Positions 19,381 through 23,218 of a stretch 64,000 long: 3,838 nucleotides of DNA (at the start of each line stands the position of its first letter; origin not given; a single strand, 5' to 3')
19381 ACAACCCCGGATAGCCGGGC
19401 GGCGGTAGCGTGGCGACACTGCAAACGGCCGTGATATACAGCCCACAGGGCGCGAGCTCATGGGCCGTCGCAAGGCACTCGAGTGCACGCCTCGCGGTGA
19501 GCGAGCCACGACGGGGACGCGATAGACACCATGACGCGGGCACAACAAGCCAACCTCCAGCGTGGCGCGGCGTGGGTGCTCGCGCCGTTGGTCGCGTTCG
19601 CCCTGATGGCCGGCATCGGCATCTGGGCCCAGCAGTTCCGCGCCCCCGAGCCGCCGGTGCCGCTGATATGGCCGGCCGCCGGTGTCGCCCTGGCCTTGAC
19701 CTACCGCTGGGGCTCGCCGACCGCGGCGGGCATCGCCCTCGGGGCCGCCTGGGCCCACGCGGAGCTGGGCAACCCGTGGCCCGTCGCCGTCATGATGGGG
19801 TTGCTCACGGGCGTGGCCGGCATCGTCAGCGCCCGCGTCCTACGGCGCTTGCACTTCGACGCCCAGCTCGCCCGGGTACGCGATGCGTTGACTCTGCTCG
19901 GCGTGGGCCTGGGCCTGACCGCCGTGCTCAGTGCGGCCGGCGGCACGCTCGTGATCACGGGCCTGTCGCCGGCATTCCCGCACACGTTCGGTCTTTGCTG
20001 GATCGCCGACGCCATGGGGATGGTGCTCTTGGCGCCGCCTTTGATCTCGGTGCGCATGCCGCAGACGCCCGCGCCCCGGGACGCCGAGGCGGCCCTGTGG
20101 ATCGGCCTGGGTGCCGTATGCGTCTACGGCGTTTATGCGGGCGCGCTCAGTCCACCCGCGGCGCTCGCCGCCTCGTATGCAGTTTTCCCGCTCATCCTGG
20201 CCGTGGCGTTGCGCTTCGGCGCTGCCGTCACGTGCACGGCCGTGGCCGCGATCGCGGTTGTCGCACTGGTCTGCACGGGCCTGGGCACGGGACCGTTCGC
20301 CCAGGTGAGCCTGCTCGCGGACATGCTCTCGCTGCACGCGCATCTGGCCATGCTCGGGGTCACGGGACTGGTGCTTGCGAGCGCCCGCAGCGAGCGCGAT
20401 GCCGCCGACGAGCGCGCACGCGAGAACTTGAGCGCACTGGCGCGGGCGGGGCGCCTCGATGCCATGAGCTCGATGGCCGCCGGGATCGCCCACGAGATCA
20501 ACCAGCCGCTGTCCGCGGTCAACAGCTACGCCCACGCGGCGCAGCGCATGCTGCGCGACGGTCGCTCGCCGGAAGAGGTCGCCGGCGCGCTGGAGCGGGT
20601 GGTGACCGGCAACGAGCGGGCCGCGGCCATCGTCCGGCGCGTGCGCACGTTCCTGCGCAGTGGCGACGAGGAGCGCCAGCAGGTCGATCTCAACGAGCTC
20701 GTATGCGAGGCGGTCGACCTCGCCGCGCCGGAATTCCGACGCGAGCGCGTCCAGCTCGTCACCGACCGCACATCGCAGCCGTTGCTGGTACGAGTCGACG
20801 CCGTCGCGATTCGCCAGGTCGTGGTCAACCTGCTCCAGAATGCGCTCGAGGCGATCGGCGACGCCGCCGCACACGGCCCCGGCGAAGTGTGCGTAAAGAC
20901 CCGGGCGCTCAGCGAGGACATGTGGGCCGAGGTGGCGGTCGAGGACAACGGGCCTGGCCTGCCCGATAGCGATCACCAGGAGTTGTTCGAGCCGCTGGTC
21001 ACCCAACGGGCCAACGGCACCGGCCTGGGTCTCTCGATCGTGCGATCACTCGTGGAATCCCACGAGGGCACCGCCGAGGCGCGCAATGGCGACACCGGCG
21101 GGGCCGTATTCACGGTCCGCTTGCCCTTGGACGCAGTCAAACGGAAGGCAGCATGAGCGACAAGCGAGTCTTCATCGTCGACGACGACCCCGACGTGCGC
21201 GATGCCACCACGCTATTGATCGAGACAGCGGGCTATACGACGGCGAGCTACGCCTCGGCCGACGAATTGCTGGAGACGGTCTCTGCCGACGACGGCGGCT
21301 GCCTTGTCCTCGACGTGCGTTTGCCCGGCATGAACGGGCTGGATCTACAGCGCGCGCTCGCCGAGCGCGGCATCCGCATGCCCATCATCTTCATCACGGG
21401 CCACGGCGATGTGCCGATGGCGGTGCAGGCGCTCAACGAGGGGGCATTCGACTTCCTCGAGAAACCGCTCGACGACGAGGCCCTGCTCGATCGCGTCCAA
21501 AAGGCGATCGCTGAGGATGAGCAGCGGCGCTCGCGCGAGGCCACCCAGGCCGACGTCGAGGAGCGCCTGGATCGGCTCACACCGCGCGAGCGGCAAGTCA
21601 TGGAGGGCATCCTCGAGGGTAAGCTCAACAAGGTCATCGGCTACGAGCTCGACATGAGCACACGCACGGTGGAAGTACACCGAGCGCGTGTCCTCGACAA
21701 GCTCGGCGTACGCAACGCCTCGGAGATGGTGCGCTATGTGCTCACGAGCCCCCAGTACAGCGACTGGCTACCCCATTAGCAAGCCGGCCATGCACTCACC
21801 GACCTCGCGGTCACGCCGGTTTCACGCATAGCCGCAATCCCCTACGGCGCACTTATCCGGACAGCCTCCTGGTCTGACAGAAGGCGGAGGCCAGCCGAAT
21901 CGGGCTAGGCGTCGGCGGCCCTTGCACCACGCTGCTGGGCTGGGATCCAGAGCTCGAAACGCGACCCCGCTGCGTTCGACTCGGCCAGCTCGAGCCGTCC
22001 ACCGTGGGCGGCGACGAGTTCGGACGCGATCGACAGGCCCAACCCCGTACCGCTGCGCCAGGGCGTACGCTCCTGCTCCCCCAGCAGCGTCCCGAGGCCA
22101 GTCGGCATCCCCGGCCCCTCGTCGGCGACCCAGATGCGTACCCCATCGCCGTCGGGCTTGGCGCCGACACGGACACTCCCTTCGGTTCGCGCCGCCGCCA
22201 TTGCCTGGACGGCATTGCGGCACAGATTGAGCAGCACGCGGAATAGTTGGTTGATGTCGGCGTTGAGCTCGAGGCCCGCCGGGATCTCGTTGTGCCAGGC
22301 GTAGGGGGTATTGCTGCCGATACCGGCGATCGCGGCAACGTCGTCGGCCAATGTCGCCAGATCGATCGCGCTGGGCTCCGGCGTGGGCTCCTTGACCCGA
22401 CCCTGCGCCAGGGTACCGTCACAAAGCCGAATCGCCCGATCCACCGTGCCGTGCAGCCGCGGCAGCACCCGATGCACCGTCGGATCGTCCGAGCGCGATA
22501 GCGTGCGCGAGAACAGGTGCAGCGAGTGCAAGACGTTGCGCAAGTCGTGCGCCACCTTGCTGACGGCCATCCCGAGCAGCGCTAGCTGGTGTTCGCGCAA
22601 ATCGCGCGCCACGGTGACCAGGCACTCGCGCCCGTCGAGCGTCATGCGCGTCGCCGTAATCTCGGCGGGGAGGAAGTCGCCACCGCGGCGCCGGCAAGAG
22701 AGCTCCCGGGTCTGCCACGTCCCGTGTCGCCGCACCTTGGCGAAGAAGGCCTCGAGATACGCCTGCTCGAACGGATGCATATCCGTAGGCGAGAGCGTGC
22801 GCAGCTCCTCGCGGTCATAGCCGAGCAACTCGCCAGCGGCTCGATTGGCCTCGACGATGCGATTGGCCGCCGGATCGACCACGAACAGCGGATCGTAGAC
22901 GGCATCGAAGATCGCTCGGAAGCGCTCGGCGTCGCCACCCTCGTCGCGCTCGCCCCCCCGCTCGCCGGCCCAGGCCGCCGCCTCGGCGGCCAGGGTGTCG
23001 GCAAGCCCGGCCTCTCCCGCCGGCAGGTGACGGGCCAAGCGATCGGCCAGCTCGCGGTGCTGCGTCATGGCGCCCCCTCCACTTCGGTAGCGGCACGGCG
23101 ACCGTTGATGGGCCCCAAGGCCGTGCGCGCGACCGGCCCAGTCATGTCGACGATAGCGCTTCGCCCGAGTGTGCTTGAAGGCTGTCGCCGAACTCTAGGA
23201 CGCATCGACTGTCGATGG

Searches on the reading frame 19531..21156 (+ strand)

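Call 3: search_protein_families(library=pfam, proteins=[window:19531-21156:+], max_evalue=0.1)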
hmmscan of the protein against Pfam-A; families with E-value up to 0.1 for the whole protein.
window:19531-21156:+ (541 aa): 5 families
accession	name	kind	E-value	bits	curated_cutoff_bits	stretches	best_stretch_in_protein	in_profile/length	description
PF02518.31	HATPase_c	-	8.6e-25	87.8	26.4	1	423-534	2-110/111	Histidine kinase-, DNA gyrase B-, and HSP90-like ATPase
PF05231.19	MASE1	-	2.2e-17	63.6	29.8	1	17-289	2-298/299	MASE1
PF00512.31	HisKA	-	1e-08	35.6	26.9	1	312-377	2-63/66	His Kinase A (phospho-acceptor) domain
PF13581.12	HATPase_c_2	-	0.0016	18.9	27.4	1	426-513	31-114/127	Histidine kinase-like ATPase domain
PF01578.25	Cytochrom_C_asm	-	0.07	13.2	29.9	0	210-287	9-93/212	Cytochrome C assembly protein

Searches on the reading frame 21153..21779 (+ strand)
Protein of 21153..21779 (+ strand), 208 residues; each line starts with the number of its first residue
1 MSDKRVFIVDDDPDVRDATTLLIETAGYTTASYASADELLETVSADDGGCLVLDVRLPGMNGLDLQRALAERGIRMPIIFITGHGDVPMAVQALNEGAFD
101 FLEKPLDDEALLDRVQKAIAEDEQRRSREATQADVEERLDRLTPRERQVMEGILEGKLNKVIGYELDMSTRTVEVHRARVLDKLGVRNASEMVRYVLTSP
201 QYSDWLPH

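Call 3: search_protein_families(library=pfam, proteins=[window:21153-21779:+], max_evalue=0.1)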
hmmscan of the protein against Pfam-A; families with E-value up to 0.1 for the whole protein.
window:21153-21779:+ (208 aa): 4 families
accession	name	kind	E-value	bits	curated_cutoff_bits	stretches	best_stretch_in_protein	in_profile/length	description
PF00072.30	Response_reg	-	2.2e-30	105.5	30.2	1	6-116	1-111/111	Response regulator receiver domain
PF00196.25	GerE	-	9.6e-19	67.2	23.5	1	141-195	2-56/57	Bacterial regulatory proteins, luxR family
PF08281.18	Sigma70_r4_2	-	0.00022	21.3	25.7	1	134-184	3-54/54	Sigma-70, region 4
PF04545.22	Sigma70_r4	-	0.0081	16.1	24.1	1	139-184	2-48/50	Sigma-70, region 4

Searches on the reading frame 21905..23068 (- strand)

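Call 3: search_protein_families(library=pfam, proteins=[window:21905-23068:-], max_evalue=0.1)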
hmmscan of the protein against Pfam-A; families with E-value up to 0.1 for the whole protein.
window:21905-23068:- (387 aa): 7 families
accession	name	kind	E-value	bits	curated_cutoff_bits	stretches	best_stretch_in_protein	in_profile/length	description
PF02518.31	HATPase_c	-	6.7e-19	68.8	26.4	1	271-378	2-110/111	Histidine kinase-, DNA gyrase B-, and HSP90-like ATPase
PF13188.13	PAS_8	-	1.2e-10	41.3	21.8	1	48-94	1-48/65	PAS domain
PF00989.32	PAS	-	2.8e-10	40.6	22.6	1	48-156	1-112/113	PAS fold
PF13426.13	PAS_9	-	3.8e-10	40.4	27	1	62-158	5-102/103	PAS domain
PF08448.16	PAS_4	-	0.00011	22.8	23.1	1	54-159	1-107/110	PAS fold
PF13581.12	HATPase_c_2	-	0.00012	22.6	27.4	1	282-352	39-109/127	Histidine kinase-like ATPase domain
PF00512.31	HisKA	-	0.00012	22.5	26.9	1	168-222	5-60/66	His Kinase A (phospho-acceptor) domain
